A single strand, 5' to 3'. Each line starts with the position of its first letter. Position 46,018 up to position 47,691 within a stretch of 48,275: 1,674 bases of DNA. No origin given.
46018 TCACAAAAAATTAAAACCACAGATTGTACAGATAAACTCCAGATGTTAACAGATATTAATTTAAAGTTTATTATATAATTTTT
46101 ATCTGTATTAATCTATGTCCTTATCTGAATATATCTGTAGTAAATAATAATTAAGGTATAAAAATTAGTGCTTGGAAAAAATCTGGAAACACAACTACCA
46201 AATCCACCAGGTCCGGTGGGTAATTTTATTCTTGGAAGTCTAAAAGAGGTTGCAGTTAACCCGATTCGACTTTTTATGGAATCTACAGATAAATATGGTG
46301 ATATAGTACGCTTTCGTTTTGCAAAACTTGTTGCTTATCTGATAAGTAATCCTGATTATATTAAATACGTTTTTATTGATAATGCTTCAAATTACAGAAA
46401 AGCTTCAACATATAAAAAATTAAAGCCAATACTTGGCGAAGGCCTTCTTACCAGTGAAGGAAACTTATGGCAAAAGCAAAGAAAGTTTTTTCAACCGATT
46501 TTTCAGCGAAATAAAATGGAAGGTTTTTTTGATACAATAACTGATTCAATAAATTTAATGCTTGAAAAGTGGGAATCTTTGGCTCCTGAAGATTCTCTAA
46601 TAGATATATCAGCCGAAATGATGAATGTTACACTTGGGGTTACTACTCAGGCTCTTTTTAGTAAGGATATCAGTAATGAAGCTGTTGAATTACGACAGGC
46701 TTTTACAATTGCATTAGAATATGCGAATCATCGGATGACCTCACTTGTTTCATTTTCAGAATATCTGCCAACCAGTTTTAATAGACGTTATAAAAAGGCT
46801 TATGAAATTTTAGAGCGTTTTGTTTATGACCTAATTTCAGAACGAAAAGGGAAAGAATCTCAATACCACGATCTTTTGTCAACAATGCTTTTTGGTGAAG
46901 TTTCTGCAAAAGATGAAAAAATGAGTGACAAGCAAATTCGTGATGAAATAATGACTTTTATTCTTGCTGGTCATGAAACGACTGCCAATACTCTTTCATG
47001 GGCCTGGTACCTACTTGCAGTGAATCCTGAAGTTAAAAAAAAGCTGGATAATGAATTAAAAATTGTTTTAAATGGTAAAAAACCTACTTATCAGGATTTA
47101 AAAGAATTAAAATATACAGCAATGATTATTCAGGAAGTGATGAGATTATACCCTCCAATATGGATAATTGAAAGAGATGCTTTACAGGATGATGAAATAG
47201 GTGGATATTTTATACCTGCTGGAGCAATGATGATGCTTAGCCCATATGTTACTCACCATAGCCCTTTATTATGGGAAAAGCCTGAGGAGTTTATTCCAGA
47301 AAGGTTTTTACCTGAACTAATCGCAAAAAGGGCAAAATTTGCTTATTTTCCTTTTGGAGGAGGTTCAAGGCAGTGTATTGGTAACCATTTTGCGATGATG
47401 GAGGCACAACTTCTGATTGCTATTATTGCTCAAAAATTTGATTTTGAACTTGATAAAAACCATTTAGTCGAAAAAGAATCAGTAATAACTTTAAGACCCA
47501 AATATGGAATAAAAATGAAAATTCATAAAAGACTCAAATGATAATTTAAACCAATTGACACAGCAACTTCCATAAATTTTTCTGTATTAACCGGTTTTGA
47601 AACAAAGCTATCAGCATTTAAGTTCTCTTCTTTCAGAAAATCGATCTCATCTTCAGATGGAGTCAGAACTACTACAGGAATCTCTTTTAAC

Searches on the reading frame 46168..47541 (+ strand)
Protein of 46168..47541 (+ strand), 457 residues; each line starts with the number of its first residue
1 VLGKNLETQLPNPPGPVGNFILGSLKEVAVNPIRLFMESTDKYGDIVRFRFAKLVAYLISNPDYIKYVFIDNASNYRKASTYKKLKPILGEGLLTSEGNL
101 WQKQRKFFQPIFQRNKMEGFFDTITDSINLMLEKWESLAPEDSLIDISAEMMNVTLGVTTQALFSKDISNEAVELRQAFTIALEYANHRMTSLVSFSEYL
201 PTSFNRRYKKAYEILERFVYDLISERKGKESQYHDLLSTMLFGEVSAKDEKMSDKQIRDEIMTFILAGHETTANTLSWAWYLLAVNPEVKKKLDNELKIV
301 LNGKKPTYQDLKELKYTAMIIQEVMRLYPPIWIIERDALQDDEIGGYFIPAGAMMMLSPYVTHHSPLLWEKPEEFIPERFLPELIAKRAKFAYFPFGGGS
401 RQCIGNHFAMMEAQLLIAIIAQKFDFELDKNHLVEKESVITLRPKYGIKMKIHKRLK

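Call 45: search_protein_families(library=pfam, proteins=[window:46168-47541:+], max_evalue=0.001)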
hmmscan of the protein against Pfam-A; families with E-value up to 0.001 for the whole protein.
window:46168-47541:+ (457 aa): 1 family
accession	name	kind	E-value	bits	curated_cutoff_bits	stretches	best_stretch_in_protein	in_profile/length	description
PF00067.27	p450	-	5.2e-101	339.1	22.8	1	13-444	1-456/462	Cytochrome P450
